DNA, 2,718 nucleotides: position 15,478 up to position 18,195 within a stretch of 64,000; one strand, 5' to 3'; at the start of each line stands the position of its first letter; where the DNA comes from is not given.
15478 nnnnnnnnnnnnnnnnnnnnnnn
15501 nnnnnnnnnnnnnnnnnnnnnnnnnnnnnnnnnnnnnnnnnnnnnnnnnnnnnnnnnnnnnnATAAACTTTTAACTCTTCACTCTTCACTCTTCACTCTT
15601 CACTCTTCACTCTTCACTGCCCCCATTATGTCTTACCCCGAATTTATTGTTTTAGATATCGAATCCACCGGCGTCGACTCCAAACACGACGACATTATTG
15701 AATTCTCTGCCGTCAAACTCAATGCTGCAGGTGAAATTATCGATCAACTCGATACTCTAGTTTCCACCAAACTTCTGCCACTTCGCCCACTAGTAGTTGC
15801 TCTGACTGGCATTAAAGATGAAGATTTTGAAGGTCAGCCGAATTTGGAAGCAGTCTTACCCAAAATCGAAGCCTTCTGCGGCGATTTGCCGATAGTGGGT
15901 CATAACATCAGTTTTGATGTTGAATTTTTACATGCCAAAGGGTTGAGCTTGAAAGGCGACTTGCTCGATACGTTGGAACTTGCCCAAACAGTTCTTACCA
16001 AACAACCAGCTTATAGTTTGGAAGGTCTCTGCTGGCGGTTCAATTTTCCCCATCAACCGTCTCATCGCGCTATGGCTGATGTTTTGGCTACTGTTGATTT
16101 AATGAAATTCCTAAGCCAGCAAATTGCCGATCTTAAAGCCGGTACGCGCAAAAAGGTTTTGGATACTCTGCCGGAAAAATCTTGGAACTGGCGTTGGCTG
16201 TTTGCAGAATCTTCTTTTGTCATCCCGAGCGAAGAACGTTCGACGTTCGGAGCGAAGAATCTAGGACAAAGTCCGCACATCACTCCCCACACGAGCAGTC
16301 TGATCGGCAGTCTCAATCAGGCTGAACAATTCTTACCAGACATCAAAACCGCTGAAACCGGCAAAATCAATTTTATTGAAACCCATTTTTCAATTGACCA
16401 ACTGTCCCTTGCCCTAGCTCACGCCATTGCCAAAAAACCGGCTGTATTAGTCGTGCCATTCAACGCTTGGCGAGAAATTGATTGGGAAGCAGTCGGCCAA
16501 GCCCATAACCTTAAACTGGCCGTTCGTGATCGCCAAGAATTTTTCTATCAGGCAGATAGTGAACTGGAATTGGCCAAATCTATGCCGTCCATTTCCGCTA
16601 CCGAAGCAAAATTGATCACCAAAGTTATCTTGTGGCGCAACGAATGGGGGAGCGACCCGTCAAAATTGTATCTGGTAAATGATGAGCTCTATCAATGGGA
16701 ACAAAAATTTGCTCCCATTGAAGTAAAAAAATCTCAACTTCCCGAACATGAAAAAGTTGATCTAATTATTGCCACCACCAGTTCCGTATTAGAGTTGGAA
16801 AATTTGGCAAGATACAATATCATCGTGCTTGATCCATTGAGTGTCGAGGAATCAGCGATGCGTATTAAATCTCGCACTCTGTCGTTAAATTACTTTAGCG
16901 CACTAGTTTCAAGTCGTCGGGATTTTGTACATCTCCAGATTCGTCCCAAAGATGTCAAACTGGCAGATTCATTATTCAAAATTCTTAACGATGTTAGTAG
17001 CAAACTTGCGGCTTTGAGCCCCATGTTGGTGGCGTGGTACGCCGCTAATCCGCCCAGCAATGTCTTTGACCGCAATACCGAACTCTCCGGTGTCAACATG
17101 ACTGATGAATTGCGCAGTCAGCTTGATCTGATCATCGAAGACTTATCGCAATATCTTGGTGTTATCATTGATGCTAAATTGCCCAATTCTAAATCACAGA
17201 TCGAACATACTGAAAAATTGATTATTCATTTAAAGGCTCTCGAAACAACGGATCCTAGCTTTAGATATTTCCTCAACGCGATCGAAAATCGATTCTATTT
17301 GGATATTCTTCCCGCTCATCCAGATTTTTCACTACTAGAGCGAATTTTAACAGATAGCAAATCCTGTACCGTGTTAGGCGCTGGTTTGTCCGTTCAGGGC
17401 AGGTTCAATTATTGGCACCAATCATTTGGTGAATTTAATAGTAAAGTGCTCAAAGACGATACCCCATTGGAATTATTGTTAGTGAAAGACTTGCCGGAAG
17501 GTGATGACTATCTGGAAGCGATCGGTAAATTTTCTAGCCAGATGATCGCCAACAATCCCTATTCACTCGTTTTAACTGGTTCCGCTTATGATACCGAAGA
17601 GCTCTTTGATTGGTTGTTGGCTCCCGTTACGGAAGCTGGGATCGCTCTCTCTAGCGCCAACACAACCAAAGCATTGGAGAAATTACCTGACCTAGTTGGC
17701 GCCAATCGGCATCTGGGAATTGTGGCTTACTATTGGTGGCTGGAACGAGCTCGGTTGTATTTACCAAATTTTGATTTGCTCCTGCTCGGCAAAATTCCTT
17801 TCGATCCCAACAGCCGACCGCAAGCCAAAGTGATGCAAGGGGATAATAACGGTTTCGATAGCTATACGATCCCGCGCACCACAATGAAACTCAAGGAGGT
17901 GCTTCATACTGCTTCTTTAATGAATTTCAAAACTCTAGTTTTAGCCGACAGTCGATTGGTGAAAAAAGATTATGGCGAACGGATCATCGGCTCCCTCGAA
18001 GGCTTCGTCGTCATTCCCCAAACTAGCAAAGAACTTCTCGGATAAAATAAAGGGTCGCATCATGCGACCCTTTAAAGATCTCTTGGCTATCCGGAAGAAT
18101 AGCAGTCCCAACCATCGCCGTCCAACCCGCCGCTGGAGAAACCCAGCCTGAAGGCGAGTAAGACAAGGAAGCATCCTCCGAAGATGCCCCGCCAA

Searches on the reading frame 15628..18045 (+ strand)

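Call 57: search_protein_families(library=pfam, proteins=[window:15628-18045:+], max_evalue=0.00001)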
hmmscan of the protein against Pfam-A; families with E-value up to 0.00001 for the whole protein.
window:15628-18045:+ (805 aa): 1 family
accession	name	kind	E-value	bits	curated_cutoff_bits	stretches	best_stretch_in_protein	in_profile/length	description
PF00929.31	RNase_T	-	2.9e-25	90.1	24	1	7-158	1-163/164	Exonuclease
